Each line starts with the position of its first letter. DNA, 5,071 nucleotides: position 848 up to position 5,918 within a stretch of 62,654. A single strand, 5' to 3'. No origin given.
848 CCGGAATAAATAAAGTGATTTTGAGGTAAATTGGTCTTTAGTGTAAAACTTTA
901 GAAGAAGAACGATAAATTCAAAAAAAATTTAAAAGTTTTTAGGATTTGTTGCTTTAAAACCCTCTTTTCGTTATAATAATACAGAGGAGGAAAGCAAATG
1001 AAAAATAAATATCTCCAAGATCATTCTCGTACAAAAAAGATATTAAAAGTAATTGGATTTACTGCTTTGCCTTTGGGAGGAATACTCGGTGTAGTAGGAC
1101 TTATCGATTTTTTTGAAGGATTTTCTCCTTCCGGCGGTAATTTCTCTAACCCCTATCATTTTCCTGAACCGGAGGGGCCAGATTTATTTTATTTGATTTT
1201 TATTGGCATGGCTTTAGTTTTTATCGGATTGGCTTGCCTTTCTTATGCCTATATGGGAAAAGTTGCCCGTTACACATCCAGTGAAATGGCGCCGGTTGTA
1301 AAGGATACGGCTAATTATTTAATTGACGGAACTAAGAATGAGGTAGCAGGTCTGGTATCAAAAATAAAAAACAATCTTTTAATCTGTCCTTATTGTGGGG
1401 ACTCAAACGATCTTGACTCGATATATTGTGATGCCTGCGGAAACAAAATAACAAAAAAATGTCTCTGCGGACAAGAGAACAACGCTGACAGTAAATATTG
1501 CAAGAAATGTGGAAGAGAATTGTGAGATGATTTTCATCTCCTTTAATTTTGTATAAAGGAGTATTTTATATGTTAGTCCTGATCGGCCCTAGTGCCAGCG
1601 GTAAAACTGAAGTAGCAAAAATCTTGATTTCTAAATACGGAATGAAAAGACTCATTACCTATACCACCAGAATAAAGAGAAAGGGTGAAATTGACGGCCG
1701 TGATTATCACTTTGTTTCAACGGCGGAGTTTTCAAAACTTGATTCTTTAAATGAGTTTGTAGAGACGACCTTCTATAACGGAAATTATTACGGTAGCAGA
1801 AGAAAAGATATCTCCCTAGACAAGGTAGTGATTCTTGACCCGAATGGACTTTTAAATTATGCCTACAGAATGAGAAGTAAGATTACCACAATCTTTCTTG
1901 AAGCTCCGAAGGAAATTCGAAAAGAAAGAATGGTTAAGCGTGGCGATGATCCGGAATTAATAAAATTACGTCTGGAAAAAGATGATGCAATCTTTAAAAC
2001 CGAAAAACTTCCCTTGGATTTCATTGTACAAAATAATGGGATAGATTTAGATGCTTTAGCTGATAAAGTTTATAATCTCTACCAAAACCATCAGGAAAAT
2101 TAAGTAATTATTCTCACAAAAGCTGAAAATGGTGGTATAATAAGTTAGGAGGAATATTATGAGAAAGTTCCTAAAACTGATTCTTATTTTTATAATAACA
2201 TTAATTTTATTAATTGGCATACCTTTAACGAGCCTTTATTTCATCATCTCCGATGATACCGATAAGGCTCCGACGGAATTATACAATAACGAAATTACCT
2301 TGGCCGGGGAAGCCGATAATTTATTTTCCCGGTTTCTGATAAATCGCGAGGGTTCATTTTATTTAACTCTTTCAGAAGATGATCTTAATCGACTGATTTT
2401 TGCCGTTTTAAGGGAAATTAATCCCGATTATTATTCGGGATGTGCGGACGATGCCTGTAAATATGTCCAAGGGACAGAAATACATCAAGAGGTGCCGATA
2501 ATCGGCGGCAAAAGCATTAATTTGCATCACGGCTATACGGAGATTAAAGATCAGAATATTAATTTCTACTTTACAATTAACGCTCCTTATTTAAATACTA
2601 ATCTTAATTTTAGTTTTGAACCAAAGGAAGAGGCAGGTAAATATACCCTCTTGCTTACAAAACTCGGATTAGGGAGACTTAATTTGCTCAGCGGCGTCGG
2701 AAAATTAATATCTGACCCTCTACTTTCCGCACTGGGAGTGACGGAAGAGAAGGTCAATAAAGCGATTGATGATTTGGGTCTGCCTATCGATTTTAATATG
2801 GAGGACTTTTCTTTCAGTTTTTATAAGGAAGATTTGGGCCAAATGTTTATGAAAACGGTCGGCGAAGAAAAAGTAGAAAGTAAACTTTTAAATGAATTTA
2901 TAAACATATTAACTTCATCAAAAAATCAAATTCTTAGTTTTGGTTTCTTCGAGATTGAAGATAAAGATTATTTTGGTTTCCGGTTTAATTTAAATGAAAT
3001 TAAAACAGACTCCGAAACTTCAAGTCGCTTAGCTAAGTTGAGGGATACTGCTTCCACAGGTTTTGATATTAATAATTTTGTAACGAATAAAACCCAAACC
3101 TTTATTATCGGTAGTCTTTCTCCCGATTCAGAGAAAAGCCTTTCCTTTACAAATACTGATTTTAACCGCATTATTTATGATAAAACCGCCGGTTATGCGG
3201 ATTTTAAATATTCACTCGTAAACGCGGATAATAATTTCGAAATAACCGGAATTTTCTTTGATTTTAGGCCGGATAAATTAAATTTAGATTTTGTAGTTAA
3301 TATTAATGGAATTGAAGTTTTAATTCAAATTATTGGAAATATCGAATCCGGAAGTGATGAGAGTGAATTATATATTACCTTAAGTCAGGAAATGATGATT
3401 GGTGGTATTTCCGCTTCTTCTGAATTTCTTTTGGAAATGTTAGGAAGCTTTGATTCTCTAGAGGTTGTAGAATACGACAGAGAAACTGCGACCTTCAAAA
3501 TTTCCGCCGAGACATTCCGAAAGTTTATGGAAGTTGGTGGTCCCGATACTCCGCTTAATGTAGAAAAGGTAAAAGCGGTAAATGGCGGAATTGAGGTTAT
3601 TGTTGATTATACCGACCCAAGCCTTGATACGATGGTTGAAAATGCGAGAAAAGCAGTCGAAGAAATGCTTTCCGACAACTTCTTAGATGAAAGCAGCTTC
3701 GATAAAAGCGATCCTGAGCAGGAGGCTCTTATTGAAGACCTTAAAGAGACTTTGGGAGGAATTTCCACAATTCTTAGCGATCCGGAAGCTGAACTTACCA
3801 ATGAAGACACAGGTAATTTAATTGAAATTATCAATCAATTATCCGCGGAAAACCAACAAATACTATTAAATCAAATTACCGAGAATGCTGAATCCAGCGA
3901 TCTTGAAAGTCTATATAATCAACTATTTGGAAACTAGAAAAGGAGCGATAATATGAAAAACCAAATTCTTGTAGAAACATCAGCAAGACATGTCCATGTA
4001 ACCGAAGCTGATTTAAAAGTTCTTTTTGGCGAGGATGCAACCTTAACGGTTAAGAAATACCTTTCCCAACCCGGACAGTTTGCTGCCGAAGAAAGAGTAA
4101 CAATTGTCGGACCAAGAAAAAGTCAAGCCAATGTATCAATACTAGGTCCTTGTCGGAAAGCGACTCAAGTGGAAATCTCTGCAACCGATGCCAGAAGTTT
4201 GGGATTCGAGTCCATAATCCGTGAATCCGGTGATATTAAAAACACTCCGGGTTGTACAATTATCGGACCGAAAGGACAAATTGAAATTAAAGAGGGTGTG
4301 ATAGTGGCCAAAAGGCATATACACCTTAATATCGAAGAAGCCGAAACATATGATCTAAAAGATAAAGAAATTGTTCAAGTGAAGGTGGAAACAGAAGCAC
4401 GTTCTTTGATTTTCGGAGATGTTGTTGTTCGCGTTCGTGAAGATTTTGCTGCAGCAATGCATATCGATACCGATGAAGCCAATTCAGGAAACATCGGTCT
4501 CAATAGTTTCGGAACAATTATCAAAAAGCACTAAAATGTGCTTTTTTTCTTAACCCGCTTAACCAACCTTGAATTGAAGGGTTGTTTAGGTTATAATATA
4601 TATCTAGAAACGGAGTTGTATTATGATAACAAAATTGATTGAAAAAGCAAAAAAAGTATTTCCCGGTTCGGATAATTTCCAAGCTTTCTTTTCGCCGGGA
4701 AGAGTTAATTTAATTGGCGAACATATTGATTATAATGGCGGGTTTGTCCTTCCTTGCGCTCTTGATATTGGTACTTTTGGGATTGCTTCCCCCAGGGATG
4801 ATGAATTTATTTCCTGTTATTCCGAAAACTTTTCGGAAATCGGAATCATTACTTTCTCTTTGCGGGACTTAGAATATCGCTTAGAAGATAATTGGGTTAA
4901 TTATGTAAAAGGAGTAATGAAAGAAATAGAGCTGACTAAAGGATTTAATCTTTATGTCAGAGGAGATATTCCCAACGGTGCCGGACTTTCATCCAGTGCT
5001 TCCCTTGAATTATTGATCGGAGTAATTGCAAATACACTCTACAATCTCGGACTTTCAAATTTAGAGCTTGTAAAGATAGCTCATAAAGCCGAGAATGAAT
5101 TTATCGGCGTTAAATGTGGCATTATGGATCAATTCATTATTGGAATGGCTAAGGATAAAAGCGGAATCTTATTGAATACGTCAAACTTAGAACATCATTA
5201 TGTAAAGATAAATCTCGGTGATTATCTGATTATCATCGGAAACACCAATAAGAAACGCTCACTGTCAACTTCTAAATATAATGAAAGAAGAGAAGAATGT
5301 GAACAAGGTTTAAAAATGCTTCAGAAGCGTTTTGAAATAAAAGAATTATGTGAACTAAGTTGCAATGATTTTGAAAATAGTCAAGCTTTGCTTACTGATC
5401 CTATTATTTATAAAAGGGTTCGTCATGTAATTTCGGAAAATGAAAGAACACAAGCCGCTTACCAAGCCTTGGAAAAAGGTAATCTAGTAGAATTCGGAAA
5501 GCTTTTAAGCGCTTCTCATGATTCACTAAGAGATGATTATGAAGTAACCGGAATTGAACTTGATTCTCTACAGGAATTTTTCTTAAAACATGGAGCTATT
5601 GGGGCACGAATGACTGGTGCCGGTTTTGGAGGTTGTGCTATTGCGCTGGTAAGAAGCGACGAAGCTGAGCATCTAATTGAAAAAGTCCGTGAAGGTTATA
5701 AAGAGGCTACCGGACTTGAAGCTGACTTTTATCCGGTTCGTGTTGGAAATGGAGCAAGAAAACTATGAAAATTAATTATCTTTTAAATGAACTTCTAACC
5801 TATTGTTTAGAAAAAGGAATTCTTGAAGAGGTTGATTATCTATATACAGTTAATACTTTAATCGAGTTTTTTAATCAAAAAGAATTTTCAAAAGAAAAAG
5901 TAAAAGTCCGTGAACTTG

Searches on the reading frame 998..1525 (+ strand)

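Call 7: search_protein_families(library=pfam, proteins=[window:998-1525:+], max_evalue=0.001)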
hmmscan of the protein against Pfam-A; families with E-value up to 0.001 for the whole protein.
window:998-1525:+ (175 aa): 3 families
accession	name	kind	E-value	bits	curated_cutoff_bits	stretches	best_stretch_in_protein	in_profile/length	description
PF13240.11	Zn_Ribbon_1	-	1.1e-09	38.1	25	2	157-175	5-23/23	zinc-ribbon domain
PF12773.13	DZR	-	2.5e-08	34.4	27.3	1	130-172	1-45/45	Double zinc ribbon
PF13248.11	Zn_ribbon_3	-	0.00065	19.5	27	0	129-151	4-26/26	zinc-ribbon domain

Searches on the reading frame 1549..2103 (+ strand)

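Call 7: search_protein_families(library=pfam, proteins=[window:1549-2103:+], max_evalue=0.001)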
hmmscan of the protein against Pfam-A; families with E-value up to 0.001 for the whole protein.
window:1549-2103:+ (184 aa): 3 families
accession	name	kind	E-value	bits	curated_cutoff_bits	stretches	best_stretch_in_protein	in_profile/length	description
PF00625.27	Guanylate_kin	-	2.3e-23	83.3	25.2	1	9-166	5-169/182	Guanylate kinase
PF13238.12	AAA_18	-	1.6e-07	32.3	29.4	1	10-144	2-121/128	AAA domain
PF13671.12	AAA_33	-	1.1e-05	26.2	27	0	8-47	1-40/143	AAA domain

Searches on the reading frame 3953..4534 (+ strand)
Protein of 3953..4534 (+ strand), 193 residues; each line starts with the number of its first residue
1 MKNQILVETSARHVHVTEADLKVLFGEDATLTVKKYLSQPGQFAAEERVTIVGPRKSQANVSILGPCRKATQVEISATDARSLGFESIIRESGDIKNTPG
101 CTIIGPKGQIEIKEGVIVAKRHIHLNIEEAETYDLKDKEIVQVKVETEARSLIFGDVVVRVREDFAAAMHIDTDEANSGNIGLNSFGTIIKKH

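Call 7: search_protein_families(library=pfam, proteins=[window:3953-4534:+], max_evalue=0.001)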
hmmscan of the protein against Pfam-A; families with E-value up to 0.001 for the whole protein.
window:3953-4534:+ (193 aa): 1 family
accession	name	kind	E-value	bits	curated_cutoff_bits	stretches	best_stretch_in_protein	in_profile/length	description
PF06130.18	PTAC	-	2.3e-78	262.5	25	1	7-179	2-173/176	Phosphate propanoyltransferase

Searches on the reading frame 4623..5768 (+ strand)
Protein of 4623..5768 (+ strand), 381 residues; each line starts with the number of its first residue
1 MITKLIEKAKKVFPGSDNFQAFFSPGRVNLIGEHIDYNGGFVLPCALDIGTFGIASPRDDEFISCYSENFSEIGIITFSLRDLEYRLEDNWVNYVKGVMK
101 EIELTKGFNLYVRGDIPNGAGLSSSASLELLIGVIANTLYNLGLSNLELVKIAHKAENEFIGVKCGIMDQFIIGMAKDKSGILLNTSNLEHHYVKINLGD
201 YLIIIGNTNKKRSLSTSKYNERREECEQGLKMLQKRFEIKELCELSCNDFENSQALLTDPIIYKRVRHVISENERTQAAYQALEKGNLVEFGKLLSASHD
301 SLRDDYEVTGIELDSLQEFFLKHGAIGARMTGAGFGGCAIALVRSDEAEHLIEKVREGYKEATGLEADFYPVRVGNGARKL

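Call 7: search_protein_families(library=pfam, proteins=[window:4623-5768:+], max_evalue=0.001)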
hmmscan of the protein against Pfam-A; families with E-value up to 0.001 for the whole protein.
window:4623-5768:+ (381 aa): 3 families
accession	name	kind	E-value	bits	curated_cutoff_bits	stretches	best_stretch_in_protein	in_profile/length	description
PF00288.32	GHMP_kinases_N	-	4e-21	75.5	22.3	1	93-175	1-85/87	GHMP kinases N terminal domain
PF10509.15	GalKase_gal_bdg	-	1.3e-18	66.7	23.1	1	12-57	6-49/49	Galactokinase galactose-binding signature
PF08544.19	GHMP_kinases_C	-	5.4e-16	59.2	21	1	280-360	2-84/85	GHMP kinases C terminal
